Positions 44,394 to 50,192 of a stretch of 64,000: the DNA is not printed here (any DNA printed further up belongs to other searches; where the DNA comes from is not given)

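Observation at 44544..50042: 1832-aa MuF-like protein: virion-delivered ADP-ribosyltransferase with tandemly duplicated middle modules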

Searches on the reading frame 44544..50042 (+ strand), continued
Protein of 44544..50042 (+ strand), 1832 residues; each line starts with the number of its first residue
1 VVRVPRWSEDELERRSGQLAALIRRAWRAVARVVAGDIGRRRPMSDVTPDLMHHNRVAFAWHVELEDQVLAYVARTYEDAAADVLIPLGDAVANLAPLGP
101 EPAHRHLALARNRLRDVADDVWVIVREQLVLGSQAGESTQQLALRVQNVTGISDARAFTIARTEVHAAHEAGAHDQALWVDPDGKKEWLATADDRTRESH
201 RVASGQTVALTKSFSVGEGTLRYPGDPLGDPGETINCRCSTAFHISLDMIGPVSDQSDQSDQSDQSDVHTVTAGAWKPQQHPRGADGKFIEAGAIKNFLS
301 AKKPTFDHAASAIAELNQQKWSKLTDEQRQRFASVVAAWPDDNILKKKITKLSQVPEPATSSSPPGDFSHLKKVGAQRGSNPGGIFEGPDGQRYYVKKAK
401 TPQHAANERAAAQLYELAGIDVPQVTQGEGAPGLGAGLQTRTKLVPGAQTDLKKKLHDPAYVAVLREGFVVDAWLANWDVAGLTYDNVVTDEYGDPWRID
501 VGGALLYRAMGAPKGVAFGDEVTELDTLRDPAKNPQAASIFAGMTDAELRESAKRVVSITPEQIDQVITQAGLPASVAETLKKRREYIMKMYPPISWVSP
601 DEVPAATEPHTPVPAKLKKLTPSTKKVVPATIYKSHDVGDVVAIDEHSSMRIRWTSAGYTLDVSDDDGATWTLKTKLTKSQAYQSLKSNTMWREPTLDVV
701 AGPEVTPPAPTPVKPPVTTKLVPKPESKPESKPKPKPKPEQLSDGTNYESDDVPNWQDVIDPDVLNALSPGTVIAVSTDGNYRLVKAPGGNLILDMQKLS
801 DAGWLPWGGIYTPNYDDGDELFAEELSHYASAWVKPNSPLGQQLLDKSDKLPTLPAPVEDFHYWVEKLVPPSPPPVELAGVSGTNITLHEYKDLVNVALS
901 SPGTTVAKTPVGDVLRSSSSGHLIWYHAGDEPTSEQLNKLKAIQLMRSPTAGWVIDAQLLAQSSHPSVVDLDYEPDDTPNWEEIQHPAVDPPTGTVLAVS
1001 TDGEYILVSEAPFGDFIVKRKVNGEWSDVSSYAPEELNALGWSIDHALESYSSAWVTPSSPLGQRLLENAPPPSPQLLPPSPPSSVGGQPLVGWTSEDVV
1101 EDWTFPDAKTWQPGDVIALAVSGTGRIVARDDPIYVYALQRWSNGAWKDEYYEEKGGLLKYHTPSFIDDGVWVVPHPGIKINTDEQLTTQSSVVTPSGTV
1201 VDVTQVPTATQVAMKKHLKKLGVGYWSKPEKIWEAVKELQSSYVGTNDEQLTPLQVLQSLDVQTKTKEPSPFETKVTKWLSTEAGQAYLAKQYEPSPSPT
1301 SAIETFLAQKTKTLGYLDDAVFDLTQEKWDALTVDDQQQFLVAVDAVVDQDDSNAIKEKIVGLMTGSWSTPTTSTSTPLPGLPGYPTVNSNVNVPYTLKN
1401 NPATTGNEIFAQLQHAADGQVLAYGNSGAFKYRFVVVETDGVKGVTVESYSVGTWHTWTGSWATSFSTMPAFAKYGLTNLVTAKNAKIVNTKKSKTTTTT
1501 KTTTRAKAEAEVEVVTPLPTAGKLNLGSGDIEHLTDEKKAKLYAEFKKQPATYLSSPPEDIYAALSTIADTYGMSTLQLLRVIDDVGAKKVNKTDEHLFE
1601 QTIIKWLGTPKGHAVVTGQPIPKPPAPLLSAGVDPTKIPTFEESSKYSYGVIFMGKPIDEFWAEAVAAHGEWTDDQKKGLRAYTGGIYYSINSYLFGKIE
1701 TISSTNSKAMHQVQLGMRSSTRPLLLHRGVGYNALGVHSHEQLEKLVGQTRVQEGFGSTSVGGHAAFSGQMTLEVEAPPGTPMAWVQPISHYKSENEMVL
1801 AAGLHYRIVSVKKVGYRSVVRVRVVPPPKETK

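Call 15: get_annotated_region(hit=H1, flank=6000)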
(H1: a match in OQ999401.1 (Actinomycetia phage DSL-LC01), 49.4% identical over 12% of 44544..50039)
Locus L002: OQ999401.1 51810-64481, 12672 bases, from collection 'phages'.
description: Actinomycetia phage DSL-LC01, complete genome.
organism: Actinomycetia phage DSL-LC01 (NCBI taxid 3058956)
taxonomy: Viruses; Duplodnaviria; Heunggongvirae; Uroviricota; Caudoviricetes
host: Actinomycetia bacterium; source: water sample of Dishui Lake; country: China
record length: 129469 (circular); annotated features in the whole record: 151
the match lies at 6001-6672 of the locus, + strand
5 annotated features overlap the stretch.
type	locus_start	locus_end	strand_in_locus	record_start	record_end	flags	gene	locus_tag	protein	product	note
CDS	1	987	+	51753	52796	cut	-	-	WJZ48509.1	hypothetical protein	-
CDS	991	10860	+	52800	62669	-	-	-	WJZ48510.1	hypothetical protein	-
CDS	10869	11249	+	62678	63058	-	-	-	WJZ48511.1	hypothetical protein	-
CDS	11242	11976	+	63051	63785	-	-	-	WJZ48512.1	high potential iron-sulfur protein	-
CDS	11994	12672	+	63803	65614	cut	-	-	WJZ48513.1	capsid maturation protease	-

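Call 16: get_annotated_region(hit=H2, flank=5000)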
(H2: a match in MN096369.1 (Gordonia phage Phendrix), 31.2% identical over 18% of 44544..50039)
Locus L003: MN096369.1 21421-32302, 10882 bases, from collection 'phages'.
description: Gordonia phage Phendrix, complete genome.
organism: Gordonia phage Phendrix (NCBI taxid 2593335)
taxonomy: Viruses; Duplodnaviria; Heunggongvirae; Uroviricota; Caudoviricetes; Godonkavirus; Godonkavirus phendrix
host: Gordonia terrae 3612; source: soil; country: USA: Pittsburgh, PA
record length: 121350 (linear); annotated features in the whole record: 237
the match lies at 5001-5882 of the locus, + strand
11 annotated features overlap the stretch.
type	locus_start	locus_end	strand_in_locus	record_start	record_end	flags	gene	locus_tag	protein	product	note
CDS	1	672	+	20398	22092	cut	60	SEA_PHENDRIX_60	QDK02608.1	terminase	-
CDS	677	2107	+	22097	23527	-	61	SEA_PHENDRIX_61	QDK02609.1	hypothetical protein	-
CDS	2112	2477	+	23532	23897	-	62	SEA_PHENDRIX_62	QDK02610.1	hypothetical protein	-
CDS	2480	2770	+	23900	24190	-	63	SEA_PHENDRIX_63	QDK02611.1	hypothetical protein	-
CDS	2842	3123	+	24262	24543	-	64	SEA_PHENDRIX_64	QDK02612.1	hypothetical protein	-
CDS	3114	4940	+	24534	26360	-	65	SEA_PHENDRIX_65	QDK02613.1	portal protein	-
CDS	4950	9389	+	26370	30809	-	66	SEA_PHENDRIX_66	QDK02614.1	hypothetical protein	-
CDS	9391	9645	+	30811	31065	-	67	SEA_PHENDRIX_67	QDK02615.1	hypothetical protein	-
CDS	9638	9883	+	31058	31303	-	68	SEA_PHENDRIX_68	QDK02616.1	hypothetical protein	-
CDS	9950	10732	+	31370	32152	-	69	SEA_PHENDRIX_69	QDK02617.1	hypothetical protein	-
CDS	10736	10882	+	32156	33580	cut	70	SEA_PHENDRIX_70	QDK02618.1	hypothetical protein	-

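Call 34: search_protein_families(library=pfam, proteins=[L002:991-10857:+, L003:4950-9386:+], max_evalue=0.01)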
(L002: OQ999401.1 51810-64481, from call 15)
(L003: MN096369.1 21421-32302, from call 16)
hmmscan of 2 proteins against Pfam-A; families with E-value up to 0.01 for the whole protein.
L002:991-10857:+ (3289 aa): 1 family
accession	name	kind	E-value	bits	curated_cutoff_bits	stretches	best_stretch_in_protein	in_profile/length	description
PF03477.21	ATP-cone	-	0.0034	18.3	25.8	0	807-850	27-71/88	ATP cone domain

L003:4950-9386:+ (1479 aa): 0 families

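Call 39: find_homologous_proteins(query=window:44544-50039:+, max_evalue=1e-10)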
Query window:44544-50039:+ (1832 aa): 242 proteins with E <= 1e-10 among 8000 candidates; the best 120 are listed.
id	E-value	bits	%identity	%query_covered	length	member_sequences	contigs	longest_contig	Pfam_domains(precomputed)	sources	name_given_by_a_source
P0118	0.0e+0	1089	56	17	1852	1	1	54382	PF03496.21,PF04233.20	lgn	-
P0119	0.0e+0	1068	48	24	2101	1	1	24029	PF03496.21,PF04233.20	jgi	jgi:hypothetical protein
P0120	0.0e+0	1024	48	32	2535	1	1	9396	PF03496.21,PF00293.35,PF04233.20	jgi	-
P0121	1.1e-296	1006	53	16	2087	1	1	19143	PF03496.21,PF04233.20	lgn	-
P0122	7.1e-294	996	47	24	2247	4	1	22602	PF03496.21,PF04233.20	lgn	-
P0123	3.1e-282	958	57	17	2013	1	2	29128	PF03496.21,PF04233.20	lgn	-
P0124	6.8e-256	870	45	34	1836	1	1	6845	PF03496.21,PF04233.20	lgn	-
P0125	9.7e-254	863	54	17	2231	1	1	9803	PF03496.21,PF04233.20,PF14890.12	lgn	-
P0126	2.0e-243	829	55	25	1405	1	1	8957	PF03496.21,PF04233.20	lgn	-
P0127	2.1e-236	806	59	19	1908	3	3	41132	PF03496.21,PF00293.35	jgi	-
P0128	1.2e-234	800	42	26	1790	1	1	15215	PF03496.21,PF04233.20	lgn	-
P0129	4.2e-233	795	44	19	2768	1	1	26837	PF03496.21,PF04233.20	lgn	-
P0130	7.8e-232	791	51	24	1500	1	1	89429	PF03496.21,PF04233.20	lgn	-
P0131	2.1e-230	786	35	37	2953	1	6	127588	PF03496.21,PF00293.35,PF04233.20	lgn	-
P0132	6.7e-229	781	58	13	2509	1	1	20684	PF03496.21,PF04233.20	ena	-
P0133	6.5e-222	758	48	22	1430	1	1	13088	PF03496.21,PF04233.20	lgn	-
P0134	4.2e-221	755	39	27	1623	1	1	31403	PF03496.21,PF04233.20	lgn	-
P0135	3.7e-218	745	35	46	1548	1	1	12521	PF03496.21,PF04233.20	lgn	-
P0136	2.9e-215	736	50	17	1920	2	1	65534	PF03496.21,PF00293.35,PF04233.20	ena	-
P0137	2.6e-214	733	57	17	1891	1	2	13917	PF03496.21,PF04233.20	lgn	-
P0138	1.3e-210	720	58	17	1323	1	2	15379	PF03496.21,PF04233.20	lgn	-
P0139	3.1e-205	702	55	17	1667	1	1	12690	PF03496.21,PF04233.20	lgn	-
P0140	2.7e-204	699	45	24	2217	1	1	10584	PF03496.21,PF04233.20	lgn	-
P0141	7.7e-200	685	31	38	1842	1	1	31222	PF03496.21,PF04233.20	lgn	-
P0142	9.4e-194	664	54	17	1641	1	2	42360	PF03496.21,PF04233.20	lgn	-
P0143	1.6e-191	657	60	12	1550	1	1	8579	PF03496.21,PF04233.20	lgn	-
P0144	3.0e-187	643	52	17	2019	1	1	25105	PF03496.21,PF04233.20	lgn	-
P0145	1.2e-179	618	46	19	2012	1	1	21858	PF03496.21,PF04233.20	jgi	jgi:hypothetical protein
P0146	2.9e-179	616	57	12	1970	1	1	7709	PF03496.21,PF00293.35,PF04233.20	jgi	jgi:8-oxo-dGTP pyrophosphatase MutT (NUDIX family)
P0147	1.0e-174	601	48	17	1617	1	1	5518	PF03496.21,PF04233.20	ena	-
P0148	2.6e-174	600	50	17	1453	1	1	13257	PF03496.21,PF04233.20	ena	-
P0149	3.2e-173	596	46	17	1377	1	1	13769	PF03496.21,PF04233.20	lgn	-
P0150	1.2e-172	595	55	12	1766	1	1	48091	PF03496.21,PF04233.20,PF01129.25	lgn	-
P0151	1.9e-169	584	48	16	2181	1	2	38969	PF03496.21,PF04233.20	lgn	-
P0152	2.1e-169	584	48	17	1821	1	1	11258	PF03496.21,PF04233.20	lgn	-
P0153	1.7e-166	574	41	21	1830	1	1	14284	PF03496.21,PF04233.20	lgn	-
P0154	6.9e-166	572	42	21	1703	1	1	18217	PF03496.21,PF04233.20,PF14890.12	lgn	-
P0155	6.0e-164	566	50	12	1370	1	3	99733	PF03496.21,PF04233.20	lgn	-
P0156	8.5e-164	565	46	17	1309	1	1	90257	PF03496.21,PF04233.20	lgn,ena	-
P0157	6.9e-159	549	43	18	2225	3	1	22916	PF03496.21,PF00293.35,PF04233.20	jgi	-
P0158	2.3e-157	544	44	11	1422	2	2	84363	PF03496.21,PF04233.20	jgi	jgi:hypothetical protein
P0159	4.4e-156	540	44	14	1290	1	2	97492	PF03496.21,PF04233.20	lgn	-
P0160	7.0e-156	539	46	19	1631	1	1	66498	PF03496.21,PF04233.20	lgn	-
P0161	2.2e-155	537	46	19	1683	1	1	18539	PF03496.21,PF04233.20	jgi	jgi:hypothetical protein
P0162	3.2e-151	523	45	20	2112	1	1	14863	PF03496.21,PF04233.20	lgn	-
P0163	4.7e-150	520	44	20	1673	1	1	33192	PF03496.21,PF04233.20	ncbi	-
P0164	1.1e-146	508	43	19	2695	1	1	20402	PF03496.21,PF04233.20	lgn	-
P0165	6.0e-142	493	43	13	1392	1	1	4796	PF03496.21,PF04233.20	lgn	-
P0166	3.0e-134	467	41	23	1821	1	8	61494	PF03496.21,PF04233.20,PF13563.13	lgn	-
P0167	2.2e-126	441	41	18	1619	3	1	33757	PF03496.21,PF04233.20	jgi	jgi:hypothetical protein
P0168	1.6e-124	435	46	18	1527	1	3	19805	PF03496.21,PF04233.20,PF13563.13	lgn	-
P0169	2.8e-124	434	44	17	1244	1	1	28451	PF03496.21,PF04233.20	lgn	-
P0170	4.2e-121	424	46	12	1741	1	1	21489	PF03496.21,PF00293.35,PF04233.20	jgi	jgi:8-oxo-dGTP pyrophosphatase MutT (NUDIX family)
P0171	8.8e-121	423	51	12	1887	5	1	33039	PF03496.21,PF00293.35,PF04233.20,PF13563.13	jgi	jgi:8-oxo-dGTP pyrophosphatase MutT (NUDIX family)/2'-5' RNA ligase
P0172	1.0e-118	416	52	13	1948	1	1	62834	PF03496.21,PF00293.35,PF04233.20,PF13563.13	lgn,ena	-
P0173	3.2e-116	407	44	14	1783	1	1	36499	PF03496.21,PF00293.35,PF04233.20,PF13563.13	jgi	jgi:8-oxo-dGTP pyrophosphatase MutT (NUDIX family)/2'-5' RNA ligase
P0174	7.4e-116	406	46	12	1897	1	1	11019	PF03496.21,PF00293.35,PF04233.20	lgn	-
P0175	1.5e-113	399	38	13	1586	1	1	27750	PF03496.21,PF04233.20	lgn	-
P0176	2.0e-111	391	45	11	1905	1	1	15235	PF03496.21,PF00293.35,PF04233.20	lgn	-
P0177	2.2e-110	388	37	19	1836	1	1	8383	PF03496.21,PF04233.20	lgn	-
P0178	4.7e-110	387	52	12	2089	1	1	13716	PF03496.21,PF00293.35,PF04233.20,PF13563.13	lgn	-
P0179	6.4e-108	380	44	12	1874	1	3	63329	PF03496.21,PF00293.35,PF04233.20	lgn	-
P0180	1.2e-100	356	37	14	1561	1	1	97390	PF03496.21,PF04233.20,PF14890.12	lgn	-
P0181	1.8e-88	315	46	18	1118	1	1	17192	PF03496.21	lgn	-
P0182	9.1e-79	283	54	13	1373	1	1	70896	PF03496.21,PF00293.35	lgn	-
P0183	2.9e-78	282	36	16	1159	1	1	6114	PF03496.21,PF04233.20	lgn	-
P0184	4.0e-74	268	44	13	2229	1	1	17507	PF00454.34,PF03496.21,PF04233.20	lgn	-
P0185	7.9e-73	264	35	16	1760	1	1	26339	PF03496.21,PF04233.20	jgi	jgi:hypothetical protein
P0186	1.3e-71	259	42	13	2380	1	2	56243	PF03496.21,PF04233.20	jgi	-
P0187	3.8e-69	251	42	13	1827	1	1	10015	PF03496.21,PF04233.20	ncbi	-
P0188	1.5e-67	246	45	14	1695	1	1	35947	PF03496.21,PF23835.2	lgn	-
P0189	1.0e-66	243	46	12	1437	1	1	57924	PF03496.21,PF04233.20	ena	-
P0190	1.5e-65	239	30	18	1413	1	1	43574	PF03496.21,PF04233.20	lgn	-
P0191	8.7e-65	237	35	13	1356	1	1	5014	PF03496.21,PF04233.20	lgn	-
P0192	4.3e-64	235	53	12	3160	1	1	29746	PF03496.21,PF00293.35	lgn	-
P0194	4.0e-61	225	52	12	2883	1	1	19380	PF03496.21,PF13619.12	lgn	-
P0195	4.9e-61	224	45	14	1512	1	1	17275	PF03496.21,PF04233.20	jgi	jgi:hypothetical protein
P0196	2.1e-60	222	51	13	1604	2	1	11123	PF04233.20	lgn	-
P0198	2.5e-59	219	51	13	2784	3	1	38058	PF23855.2,PF13563.13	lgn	-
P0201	1.4e-57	213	48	12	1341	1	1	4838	PF03496.21,PF04860.18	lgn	-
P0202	2.1e-57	212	37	13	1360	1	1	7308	PF03496.21,PF04233.20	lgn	-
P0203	4.1e-57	211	52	12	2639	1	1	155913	PF03496.21,PF00293.35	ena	-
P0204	5.6e-57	211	31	16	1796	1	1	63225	PF03496.21,PF04233.20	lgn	-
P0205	1.2e-55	207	39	13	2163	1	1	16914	PF03496.21,PF00293.35,PF04233.20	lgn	-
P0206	2.7e-55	205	50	13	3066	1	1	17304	PF03496.21,PF00293.35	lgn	-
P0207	1.9e-54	203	51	12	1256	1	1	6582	PF03496.21,PF04233.20,PF14890.12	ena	-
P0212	4.6e-53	198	48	13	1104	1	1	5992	PF03496.21,PF00293.35,PF14815.13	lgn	-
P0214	1.8e-52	196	43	12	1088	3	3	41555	PF03496.21,PF04233.20,PF01129.25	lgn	-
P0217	5.6e-52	194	37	13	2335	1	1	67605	PF03496.21,PF00293.35,PF04233.20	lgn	-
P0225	2.2e-50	189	36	16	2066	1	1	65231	PF03496.21,PF00293.35,PF04233.20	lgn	-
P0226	2.5e-50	189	38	17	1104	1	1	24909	PF03496.21,PF04233.20,PF01129.25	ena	-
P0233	5.2e-49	185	44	12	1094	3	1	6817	PF03496.21,PF04233.20,PF01129.25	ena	-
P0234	6.6e-49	184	43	13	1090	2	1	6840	PF03496.21,PF04233.20,PF01129.25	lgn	-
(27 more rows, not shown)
